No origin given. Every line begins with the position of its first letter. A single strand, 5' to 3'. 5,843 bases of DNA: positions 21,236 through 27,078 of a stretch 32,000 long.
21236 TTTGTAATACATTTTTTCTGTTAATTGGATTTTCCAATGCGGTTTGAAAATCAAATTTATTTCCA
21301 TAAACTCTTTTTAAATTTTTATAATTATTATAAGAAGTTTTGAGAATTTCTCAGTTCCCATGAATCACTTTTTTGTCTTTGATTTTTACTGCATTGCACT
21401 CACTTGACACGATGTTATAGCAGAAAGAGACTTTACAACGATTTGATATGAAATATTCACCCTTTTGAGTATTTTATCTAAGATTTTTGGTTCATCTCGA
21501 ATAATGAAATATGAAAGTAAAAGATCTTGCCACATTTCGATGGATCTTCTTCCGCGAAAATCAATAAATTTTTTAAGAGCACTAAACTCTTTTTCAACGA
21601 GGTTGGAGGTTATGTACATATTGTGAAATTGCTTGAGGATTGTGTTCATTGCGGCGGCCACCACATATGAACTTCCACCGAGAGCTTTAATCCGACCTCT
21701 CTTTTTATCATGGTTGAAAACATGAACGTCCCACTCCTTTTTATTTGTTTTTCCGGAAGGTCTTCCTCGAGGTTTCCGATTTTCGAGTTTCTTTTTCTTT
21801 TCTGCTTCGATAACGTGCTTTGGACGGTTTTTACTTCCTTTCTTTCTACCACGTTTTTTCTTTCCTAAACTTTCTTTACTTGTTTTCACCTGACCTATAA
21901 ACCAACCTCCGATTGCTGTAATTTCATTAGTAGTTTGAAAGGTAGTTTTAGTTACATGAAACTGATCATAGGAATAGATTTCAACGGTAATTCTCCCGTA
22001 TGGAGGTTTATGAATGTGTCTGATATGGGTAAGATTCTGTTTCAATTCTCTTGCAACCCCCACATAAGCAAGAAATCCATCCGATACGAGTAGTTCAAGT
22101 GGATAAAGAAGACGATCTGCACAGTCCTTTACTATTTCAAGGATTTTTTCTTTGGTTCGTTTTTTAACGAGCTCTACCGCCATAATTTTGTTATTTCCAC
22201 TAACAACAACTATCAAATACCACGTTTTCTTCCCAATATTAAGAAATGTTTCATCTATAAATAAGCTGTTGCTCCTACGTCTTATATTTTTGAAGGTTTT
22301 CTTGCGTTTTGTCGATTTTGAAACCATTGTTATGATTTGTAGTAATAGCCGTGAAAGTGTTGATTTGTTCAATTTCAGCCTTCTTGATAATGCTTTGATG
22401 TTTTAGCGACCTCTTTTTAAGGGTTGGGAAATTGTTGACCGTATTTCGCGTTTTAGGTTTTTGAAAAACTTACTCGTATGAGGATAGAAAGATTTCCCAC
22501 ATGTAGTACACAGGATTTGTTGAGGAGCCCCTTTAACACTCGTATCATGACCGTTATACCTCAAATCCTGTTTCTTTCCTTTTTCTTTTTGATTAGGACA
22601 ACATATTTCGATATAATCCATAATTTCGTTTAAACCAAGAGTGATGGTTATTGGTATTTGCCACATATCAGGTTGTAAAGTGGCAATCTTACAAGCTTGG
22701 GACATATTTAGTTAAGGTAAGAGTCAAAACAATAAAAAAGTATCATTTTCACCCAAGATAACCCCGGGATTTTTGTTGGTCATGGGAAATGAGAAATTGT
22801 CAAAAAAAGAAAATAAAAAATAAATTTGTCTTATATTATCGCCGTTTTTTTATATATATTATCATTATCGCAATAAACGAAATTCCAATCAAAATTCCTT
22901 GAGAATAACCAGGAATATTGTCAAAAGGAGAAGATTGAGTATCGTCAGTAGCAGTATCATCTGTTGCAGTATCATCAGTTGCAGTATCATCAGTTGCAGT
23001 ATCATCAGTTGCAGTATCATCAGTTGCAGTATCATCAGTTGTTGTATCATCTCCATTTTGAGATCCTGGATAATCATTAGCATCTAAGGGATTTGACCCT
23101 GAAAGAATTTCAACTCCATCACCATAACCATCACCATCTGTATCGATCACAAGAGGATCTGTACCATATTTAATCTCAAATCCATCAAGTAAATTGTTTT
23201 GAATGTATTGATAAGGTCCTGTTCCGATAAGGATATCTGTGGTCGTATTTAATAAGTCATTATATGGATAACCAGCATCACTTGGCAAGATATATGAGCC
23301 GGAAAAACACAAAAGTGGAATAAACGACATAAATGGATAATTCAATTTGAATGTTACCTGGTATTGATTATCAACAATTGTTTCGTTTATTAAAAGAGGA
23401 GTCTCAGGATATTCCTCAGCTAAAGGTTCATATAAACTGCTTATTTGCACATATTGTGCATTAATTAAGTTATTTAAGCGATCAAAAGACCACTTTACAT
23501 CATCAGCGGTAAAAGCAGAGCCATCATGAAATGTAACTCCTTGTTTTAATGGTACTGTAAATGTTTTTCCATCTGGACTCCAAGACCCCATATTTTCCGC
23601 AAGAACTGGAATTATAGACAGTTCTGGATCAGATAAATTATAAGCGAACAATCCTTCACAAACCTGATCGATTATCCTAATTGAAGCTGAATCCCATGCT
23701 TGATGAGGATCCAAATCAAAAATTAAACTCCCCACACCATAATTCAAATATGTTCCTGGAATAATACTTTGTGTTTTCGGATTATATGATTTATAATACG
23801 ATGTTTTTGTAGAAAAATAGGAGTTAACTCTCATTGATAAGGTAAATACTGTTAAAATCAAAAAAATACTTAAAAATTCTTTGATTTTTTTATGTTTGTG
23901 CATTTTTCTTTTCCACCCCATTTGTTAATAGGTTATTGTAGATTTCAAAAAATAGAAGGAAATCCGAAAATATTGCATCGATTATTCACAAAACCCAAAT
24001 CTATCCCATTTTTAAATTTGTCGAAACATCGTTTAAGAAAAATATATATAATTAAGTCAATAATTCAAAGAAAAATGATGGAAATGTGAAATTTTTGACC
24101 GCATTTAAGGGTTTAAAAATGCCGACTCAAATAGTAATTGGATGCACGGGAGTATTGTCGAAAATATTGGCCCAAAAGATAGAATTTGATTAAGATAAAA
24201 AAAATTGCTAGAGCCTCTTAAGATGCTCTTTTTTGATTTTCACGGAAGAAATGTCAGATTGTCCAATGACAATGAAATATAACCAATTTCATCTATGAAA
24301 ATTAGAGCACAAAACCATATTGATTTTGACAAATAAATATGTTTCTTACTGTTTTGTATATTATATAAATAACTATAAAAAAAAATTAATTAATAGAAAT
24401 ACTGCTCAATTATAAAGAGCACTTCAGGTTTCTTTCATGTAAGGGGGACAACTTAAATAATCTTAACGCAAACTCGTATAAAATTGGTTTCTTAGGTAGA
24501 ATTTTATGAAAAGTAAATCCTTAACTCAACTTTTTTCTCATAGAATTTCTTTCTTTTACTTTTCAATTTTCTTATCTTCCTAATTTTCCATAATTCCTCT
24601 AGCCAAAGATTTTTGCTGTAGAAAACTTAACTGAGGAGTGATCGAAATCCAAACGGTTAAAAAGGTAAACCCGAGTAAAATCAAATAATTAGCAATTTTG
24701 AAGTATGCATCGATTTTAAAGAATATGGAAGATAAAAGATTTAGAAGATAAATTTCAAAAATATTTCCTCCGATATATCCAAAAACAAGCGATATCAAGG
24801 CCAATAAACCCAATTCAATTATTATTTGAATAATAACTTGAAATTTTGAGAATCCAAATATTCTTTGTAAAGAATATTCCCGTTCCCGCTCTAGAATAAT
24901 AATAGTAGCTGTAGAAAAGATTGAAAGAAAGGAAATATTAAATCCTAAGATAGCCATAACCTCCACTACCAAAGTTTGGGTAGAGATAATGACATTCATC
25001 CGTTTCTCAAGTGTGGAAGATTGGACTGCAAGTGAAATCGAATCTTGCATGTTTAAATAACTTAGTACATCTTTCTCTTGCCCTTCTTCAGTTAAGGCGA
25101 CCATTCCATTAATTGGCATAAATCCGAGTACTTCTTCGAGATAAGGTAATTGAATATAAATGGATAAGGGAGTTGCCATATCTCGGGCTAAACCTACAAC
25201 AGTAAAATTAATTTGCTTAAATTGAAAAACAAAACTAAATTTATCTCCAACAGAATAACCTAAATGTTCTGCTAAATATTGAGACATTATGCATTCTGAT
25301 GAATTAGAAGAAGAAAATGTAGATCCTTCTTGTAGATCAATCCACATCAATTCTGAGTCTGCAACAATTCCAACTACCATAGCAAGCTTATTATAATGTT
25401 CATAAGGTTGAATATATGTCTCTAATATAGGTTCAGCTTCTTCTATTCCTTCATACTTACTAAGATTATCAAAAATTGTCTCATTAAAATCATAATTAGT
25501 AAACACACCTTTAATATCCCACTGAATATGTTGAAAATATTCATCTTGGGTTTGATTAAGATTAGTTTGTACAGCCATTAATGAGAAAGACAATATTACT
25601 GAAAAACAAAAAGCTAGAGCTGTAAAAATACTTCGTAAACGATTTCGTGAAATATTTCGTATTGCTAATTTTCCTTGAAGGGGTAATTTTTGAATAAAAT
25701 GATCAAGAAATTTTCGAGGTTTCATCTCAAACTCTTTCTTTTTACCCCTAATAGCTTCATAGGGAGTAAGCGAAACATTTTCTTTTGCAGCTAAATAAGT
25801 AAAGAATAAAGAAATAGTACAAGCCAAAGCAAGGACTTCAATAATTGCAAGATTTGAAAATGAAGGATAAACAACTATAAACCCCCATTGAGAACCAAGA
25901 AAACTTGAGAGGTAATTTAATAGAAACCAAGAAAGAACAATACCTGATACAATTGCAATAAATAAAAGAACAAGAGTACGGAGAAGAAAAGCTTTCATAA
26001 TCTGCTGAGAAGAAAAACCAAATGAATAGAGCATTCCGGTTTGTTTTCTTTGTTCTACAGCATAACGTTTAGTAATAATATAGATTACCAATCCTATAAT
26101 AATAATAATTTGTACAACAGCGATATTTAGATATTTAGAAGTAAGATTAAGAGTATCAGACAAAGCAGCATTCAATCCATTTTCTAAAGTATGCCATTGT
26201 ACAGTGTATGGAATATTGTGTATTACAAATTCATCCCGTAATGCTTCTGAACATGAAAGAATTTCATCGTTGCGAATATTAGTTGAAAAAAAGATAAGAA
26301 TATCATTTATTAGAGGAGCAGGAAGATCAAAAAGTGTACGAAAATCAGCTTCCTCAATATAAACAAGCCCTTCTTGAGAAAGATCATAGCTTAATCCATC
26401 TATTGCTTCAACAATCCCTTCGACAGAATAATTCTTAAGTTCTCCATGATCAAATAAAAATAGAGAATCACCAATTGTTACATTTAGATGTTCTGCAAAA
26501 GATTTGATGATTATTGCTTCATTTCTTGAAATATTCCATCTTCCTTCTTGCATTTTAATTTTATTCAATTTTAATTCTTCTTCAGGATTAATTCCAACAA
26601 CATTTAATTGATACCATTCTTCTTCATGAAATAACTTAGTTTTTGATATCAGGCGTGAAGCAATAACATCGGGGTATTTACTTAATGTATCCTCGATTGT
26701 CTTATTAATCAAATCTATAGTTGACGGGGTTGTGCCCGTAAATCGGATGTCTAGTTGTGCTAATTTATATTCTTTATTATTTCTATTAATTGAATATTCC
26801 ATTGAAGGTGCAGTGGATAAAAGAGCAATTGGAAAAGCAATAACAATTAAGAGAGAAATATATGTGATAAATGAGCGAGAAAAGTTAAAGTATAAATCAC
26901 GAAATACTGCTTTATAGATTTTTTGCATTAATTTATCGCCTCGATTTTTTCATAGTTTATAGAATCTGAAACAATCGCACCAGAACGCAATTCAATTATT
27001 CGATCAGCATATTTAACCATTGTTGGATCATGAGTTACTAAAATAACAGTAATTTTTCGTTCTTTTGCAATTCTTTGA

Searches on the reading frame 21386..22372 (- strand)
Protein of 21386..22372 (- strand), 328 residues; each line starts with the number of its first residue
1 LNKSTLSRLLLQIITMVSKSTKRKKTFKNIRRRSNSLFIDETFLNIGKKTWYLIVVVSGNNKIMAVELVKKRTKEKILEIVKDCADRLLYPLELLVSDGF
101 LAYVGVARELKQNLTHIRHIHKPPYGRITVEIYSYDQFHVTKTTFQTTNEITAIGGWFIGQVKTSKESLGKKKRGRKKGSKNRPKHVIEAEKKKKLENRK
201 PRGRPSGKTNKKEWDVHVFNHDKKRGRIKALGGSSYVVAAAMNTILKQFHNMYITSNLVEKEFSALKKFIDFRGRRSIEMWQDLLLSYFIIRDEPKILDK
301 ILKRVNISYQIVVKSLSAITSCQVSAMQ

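Call 60: search_protein_families(library=pfam, proteins=[window:21386-22372:-], max_evalue=0.001)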
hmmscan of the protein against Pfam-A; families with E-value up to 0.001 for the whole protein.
window:21386-22372:- (328 aa): 1 family
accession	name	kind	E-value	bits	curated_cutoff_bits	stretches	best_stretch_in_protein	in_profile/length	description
PF13610.12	DDE_Tnp_IS240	-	1.4e-06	28.9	27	1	35-121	2-91/139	DDE domain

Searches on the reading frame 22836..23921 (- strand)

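Call 9: search_protein_families(library=pfam, proteins=[window:22836-23921:-])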
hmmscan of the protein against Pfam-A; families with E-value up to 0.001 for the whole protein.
window:22836-23921:- (361 aa): 2 families
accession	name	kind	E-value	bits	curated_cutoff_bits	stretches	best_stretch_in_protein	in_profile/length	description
PF00496.27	SBP_bac_5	-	1.7e-24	87.1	32.4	1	103-239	2-123/368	Bacterial extracellular solute-binding proteins, family 5 Middle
PF18884.5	TSP3_bac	-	6.6e-11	42.3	25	1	260-281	1-22/22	Bacterial TSP3 repeat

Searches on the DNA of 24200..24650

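Call 13: search_rna_families(source=window, start=24200, end=24650, threshold=evalue, max_evalue=10)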
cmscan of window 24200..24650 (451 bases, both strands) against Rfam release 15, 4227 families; matches with E-value up to 10: 2.
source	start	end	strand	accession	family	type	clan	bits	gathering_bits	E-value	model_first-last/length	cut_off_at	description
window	24468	24548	+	RF02732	JA04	Gene; sRNA;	-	19.3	81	3.1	1-81/81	no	Aggregatibacter sRNA JA04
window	24292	24363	+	RF01561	DdR11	Gene; snRNA; snoRNA; CD-box;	-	14.2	65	4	1-76/76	no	Dictyostelium snoRNA DdR11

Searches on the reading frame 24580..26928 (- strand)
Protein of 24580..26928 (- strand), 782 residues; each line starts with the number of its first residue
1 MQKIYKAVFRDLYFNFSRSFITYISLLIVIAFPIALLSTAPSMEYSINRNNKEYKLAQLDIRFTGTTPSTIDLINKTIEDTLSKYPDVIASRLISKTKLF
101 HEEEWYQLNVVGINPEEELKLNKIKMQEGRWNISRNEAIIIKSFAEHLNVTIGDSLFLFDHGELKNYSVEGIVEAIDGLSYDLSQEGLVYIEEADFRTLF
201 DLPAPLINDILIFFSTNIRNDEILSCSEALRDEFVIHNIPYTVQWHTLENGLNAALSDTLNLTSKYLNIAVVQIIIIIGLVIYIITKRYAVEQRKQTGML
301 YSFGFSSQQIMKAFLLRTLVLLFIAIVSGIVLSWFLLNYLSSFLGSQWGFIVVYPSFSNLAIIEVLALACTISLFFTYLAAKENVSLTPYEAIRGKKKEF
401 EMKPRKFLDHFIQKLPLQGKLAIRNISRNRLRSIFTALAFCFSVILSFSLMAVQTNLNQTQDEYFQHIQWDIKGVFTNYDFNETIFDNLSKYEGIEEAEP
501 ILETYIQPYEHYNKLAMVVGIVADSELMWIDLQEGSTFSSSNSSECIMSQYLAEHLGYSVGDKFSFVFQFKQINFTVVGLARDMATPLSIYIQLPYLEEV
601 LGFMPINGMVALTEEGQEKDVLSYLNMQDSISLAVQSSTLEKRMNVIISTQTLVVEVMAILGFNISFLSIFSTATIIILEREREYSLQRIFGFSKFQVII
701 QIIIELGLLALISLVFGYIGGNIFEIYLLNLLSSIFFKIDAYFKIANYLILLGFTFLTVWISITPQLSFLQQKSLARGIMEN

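Call 9: search_protein_families(library=pfam, proteins=[window:24580-26928:-])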
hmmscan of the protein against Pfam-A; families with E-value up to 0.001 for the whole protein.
window:24580-26928:- (782 aa): 1 family
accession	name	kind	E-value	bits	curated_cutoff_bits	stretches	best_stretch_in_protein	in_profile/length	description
PF02687.27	FtsX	-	9.8e-25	87.4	25.5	2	658-765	3-110/120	FtsX-like permease C-terminal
